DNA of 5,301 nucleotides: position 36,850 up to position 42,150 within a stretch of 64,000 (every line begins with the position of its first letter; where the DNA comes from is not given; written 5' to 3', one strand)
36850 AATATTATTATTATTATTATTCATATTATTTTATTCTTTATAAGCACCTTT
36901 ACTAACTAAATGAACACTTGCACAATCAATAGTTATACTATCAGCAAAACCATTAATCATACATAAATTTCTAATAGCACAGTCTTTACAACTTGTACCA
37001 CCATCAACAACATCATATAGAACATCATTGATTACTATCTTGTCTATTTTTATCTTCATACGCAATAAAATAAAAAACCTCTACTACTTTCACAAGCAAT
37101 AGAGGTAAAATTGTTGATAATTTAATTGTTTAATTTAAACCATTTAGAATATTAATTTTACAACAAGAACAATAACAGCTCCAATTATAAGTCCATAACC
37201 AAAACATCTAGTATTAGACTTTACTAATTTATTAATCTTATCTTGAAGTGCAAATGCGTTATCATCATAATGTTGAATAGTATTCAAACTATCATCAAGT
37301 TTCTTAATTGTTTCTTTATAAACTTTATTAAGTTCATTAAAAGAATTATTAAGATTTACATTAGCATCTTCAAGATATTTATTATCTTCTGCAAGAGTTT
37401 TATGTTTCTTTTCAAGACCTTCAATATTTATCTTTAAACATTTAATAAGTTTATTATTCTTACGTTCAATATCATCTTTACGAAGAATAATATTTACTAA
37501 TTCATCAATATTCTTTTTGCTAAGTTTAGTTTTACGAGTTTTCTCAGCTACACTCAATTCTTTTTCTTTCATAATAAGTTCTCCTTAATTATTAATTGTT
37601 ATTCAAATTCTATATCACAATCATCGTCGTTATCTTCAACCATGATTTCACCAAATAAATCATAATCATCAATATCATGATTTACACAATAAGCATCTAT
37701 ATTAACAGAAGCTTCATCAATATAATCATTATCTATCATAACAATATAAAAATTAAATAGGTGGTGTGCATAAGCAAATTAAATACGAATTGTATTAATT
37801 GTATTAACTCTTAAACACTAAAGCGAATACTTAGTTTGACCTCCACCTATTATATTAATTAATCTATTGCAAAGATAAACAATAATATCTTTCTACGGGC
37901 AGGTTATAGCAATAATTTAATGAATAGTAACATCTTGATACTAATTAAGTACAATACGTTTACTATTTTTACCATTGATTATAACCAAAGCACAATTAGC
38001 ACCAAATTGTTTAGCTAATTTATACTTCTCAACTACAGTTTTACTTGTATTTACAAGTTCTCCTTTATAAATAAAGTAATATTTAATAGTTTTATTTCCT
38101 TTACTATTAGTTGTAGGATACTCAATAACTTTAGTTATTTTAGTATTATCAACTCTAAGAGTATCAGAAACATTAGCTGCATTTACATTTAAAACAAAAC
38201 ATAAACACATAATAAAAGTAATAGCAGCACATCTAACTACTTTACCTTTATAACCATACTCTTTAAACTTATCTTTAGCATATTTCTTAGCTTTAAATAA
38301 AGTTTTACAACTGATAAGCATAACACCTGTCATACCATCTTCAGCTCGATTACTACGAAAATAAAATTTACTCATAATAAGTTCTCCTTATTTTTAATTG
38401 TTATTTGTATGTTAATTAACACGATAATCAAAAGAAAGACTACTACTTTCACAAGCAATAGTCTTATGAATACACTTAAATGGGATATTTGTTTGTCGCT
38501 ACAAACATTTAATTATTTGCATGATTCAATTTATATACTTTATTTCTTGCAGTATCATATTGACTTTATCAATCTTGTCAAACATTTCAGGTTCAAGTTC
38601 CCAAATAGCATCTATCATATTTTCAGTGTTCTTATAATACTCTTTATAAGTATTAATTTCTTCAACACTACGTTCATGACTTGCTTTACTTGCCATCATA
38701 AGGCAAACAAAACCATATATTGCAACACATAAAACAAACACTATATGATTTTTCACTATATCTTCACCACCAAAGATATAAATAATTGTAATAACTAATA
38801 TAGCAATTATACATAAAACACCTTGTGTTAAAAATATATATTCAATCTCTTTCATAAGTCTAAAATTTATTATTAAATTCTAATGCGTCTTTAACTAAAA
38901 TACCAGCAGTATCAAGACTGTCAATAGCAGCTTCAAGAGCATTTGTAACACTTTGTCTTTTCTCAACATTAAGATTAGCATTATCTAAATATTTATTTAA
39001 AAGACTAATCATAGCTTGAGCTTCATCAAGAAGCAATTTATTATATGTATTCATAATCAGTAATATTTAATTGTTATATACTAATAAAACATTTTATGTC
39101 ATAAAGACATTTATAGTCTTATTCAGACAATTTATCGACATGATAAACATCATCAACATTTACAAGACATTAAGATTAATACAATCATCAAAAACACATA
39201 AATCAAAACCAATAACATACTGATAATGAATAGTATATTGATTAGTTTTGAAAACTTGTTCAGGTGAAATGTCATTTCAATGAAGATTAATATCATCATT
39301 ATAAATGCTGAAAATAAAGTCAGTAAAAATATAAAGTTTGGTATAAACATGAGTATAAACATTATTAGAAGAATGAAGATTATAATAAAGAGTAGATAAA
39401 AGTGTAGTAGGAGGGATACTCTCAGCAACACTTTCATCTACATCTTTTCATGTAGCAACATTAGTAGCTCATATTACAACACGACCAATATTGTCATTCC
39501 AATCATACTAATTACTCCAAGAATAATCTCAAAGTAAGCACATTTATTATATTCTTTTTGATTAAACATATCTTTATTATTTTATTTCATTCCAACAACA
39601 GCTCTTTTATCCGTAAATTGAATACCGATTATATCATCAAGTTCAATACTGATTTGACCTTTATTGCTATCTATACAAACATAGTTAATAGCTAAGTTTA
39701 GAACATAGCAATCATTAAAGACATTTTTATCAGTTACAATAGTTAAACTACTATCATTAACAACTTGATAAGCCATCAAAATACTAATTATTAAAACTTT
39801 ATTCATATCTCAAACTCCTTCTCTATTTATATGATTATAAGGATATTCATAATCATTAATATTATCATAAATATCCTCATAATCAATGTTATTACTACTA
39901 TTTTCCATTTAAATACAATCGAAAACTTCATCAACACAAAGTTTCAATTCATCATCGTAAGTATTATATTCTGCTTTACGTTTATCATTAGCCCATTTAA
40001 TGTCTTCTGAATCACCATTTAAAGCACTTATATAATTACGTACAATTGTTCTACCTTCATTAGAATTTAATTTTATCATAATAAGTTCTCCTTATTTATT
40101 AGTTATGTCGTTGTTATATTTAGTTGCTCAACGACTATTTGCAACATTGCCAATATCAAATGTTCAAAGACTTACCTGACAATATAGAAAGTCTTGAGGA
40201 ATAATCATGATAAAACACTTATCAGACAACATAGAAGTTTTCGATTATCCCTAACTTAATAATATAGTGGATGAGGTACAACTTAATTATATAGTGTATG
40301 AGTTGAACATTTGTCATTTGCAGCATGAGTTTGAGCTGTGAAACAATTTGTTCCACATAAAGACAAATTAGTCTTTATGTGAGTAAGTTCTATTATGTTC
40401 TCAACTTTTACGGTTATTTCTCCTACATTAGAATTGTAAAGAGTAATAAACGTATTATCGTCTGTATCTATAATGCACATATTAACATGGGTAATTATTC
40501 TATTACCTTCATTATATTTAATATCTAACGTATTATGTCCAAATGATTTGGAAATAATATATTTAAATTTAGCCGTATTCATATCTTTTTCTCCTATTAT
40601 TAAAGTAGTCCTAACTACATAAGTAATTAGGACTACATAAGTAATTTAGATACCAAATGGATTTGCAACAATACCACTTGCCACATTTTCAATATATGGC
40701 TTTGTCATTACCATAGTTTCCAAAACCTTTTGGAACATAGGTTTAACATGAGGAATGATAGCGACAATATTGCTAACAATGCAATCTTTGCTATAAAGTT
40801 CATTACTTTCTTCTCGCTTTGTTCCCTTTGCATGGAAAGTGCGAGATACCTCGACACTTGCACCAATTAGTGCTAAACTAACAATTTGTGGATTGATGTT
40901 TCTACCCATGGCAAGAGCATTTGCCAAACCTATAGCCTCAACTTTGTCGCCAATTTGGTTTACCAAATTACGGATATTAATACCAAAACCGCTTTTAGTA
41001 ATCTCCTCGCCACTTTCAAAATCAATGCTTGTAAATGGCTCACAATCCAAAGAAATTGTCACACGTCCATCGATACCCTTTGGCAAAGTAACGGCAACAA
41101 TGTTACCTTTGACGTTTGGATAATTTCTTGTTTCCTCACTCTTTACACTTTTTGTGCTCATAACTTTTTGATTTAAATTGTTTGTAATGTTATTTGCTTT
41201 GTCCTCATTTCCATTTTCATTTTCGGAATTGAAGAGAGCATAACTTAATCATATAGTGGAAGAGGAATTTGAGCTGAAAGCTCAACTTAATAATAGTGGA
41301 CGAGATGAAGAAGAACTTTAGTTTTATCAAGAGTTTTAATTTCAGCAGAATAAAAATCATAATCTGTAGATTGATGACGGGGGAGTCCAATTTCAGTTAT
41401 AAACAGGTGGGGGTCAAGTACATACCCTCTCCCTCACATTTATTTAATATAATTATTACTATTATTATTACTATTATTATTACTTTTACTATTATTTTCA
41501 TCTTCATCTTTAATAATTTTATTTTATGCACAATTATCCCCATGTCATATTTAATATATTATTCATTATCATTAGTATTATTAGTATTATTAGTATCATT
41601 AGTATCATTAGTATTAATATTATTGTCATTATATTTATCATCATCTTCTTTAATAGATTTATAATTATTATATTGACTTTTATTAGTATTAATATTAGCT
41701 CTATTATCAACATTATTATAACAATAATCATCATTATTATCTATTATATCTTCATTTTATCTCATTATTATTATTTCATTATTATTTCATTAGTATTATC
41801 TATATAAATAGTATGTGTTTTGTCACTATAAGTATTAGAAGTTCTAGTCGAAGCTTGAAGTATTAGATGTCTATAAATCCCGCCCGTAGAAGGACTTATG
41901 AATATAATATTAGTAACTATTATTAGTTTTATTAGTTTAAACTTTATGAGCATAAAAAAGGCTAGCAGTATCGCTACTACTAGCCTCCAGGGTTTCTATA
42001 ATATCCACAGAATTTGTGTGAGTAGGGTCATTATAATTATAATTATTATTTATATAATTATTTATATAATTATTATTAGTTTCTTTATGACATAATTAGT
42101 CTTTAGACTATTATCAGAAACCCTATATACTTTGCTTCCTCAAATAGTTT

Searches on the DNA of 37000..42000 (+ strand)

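Call 5: search_dna_similar(query=window:37000-42000:+, collection=phages, mode=near)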
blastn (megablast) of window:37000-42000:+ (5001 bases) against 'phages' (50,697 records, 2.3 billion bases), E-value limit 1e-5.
Records with a match: 2; places in all: 2; records where one place covers at least 80% of the query: 0.
Best place of each record, by identity: 90-95% 2.
By first word of the organism name: uncultured 2.
By host as written in the record: - 2.
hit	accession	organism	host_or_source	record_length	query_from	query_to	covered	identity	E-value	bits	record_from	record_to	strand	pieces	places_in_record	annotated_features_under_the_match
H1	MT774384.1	uncultured phage cr8_1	human feces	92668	2826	2900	1%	92.1%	1e-19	106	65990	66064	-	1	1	hypothetical protein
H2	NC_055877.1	uncultured phage cr8_1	human feces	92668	2826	2900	1%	92.1%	1e-19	106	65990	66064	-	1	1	hypothetical protein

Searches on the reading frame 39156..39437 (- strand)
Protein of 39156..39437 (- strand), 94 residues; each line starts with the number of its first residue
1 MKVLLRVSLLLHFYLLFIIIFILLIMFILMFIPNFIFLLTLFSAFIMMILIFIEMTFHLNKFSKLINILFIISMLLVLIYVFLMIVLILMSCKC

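Call 38: find_homologous_proteins(query=window:39156-39437:-, max_evalue=0.01)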
Query window:39156-39437:-: 22 candidates shared short words with the query, none scored E <= 0.01.

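Call 43: find_related_loci(query=window:39156-39437:-, collection=viral_contigs, flank=10000)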
Query seq(94 aa) (94 aa) in viral_contigs; peptide patterns used: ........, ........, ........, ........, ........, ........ (x = any residue, [..] = any of these).
81 stretches matched a pattern, but none encodes a relative of the query by tblastn (E <= 1e-3).

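Call 60: search_protein_families(library=phrogs, proteins=[window:39156-39437:-], max_evalue=0.001)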
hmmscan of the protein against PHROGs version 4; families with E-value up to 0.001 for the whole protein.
window:39156-39437:- (94 aa): 0 families

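Call 61: search_protein_families(library=pfam, proteins=[window:39156-39437:-], max_evalue=0.01)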
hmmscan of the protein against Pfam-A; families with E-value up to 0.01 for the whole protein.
window:39156-39437:- (94 aa): 0 families

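Call 79: predict_structure(protein=window:39156-39437:-)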
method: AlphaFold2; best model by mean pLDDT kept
length: 94 residues; sequences in the alignment: 1
mean_pLDDT: 80.7   pTM: 0.53
mean pLDDT of the five models: 80.7, 78.9, 68.4, 64.1, 62.2
residues with pLDDT >= 90: 17; 70-90: 68; 50-70: 9; < 50: 0
segments of 3 or more residues with pLDDT < 50: none
pLDDT, mean of each block of 10 residues (from residue 1): 87 94 87 81 81 73 73 79 77 65
secondary structure, 60 per line:
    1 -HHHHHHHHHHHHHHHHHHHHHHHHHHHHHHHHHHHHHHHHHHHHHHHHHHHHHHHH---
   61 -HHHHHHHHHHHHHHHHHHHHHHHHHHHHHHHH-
elements in order: H2-57 H62-93
